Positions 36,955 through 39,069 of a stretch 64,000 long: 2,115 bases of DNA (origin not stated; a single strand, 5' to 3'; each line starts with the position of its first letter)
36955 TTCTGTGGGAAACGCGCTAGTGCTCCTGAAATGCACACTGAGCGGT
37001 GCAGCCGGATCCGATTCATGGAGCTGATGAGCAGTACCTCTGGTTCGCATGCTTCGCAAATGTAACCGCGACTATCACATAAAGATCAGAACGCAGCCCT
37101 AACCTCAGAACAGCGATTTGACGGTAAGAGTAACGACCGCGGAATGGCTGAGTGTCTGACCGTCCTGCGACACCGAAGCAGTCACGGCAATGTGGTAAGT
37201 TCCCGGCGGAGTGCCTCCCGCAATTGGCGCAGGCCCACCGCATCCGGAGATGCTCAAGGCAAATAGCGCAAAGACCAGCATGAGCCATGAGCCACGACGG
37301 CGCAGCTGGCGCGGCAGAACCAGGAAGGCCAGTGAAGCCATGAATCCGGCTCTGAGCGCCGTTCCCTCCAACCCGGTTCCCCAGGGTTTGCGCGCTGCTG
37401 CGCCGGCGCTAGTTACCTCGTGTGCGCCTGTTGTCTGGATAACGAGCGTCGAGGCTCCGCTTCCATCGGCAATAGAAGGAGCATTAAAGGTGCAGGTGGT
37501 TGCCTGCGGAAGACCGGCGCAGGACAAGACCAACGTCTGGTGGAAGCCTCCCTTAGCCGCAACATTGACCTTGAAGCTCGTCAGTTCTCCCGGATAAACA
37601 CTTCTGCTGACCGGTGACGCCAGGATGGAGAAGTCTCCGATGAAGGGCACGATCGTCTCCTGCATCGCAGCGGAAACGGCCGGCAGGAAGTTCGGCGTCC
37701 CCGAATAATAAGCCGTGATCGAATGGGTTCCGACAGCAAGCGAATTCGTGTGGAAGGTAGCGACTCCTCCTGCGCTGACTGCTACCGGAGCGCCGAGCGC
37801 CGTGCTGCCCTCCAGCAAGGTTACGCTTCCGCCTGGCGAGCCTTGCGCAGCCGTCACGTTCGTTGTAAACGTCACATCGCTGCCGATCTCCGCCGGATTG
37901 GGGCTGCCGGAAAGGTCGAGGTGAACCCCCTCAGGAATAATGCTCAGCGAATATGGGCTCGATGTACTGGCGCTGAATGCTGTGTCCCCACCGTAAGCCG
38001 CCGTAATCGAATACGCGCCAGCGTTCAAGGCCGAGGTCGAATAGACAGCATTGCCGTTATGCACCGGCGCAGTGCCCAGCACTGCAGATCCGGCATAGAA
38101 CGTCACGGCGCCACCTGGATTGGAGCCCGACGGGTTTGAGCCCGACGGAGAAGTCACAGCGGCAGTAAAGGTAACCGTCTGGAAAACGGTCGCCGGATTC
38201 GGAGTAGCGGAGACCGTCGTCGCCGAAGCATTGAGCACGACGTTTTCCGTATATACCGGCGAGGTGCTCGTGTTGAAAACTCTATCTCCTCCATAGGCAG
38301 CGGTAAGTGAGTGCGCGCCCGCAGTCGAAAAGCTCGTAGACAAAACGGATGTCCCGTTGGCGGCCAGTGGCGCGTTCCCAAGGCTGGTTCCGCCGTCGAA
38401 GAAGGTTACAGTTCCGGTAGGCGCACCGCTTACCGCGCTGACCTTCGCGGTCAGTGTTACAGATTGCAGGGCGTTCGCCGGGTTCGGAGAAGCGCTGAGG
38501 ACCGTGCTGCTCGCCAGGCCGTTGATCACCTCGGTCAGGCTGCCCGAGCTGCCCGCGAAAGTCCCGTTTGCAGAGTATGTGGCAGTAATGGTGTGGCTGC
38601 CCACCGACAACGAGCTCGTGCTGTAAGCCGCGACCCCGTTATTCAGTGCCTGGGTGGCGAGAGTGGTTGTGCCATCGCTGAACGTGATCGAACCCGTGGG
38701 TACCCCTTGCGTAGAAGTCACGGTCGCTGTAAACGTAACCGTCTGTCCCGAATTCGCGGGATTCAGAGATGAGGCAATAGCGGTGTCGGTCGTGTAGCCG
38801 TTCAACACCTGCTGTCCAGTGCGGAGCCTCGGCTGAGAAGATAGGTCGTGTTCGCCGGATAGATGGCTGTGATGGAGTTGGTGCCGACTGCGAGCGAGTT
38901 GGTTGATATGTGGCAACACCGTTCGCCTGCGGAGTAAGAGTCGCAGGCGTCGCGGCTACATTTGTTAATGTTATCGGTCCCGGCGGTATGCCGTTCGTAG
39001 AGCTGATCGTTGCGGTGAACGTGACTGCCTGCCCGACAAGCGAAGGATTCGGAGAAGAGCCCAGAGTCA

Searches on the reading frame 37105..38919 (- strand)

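Call 31: search_protein_families(library=pfam, proteins=[window:37105-38919:-], max_evalue=0.001)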
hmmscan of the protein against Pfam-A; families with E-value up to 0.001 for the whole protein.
window:37105-38919:- (604 aa): 1 family
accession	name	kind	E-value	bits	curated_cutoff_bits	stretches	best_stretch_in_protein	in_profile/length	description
PF16640.11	Big_3_5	-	5.1e-78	258.2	35.5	4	141-227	1-87/88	Bacterial Ig-like domain (group 3)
